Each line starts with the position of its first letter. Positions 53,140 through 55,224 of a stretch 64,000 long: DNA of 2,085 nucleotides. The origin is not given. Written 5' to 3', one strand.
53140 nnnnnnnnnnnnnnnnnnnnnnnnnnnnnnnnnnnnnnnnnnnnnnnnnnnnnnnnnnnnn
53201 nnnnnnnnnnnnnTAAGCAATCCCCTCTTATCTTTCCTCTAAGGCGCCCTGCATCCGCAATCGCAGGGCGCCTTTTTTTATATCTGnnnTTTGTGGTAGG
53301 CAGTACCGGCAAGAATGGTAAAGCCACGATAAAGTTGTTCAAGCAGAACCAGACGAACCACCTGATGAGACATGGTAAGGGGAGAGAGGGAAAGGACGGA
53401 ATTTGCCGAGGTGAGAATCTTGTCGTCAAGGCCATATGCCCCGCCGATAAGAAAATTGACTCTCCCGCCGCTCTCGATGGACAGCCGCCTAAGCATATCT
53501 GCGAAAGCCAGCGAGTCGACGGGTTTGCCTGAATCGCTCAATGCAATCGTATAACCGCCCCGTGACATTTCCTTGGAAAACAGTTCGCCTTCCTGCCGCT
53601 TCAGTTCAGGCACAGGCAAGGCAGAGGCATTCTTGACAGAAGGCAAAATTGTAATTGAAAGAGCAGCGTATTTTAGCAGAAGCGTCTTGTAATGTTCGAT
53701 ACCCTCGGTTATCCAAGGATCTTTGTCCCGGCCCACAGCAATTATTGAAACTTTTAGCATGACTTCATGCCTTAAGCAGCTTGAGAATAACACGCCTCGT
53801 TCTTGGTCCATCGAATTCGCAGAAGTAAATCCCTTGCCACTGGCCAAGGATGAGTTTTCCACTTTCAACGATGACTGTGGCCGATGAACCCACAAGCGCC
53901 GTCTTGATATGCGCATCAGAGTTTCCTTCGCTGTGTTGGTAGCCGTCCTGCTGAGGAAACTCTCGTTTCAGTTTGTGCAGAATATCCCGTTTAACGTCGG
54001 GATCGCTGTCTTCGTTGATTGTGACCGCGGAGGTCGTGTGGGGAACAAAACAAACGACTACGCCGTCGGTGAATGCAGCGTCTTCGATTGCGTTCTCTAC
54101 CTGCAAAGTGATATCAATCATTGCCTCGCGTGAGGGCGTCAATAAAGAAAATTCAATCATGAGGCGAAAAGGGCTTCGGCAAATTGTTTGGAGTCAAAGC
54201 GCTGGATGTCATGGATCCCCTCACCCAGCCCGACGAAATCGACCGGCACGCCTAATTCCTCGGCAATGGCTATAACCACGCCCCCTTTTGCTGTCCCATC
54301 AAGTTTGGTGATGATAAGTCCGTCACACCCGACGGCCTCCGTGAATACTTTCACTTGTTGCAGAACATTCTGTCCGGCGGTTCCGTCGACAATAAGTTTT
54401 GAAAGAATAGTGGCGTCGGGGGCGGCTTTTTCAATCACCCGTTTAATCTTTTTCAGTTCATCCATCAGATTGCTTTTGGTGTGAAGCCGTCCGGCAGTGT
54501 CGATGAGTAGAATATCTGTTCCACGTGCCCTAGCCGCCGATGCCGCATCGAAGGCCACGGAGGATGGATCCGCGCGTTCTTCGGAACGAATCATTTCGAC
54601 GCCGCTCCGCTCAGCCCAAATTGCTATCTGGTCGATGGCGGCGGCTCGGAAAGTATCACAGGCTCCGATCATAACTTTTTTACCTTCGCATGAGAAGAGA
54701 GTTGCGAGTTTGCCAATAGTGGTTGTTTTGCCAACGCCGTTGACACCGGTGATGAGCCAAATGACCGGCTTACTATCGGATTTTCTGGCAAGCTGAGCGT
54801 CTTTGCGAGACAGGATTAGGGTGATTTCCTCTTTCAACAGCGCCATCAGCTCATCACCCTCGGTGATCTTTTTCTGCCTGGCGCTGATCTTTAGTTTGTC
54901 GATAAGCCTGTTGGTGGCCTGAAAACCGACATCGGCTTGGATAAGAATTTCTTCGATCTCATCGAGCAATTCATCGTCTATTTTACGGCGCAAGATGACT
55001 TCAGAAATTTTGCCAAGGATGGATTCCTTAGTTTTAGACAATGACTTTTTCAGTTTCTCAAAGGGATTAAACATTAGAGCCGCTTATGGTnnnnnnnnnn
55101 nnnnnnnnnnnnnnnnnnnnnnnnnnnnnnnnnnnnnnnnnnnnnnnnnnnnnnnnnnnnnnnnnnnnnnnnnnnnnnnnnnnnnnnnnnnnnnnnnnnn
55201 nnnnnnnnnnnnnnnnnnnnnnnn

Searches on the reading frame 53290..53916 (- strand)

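Call 60: search_protein_families(library=pfam, proteins=[window:53290-53916:-], max_evalue=0.001)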
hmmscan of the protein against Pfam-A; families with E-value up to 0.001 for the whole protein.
window:53290-53916:- (209 aa): 1 family
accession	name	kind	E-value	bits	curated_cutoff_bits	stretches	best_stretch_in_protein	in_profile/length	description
PF02590.22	SPOUT_MTase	-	1e-41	143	27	1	54-208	1-154/154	Predicted SPOUT methyltransferase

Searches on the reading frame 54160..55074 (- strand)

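Call 60: search_protein_families(library=pfam, proteins=[window:54160-55074:-], max_evalue=0.001)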
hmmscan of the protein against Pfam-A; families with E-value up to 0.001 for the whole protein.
window:54160-55074:- (305 aa): 6 families
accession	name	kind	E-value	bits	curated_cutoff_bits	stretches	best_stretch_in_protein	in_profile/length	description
PF00448.28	SRP54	-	2.3e-71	240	22.7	1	104-303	2-195/196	SRP54-type protein, GTPase domain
PF02881.24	SRP54_N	-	1.2e-13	51.5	22.4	1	22-84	4-75/75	SRP54-type protein, helical bundle domain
PF13191.12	AAA_16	-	0.00012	23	32.6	1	94-181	15-97/167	AAA ATPase domain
PF13604.12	AAA_30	-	0.00012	22.4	27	1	101-201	16-104/191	AAA domain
PF01656.29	CbiA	-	0.00017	22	25.4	0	113-230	9-54/125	CobQ/CobB/MinD/ParA nucleotide binding domain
PF25199.1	nSTAND_NTPase5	-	0.00029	21.1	34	0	96-134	34-73/145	Novel STAND NTPase 5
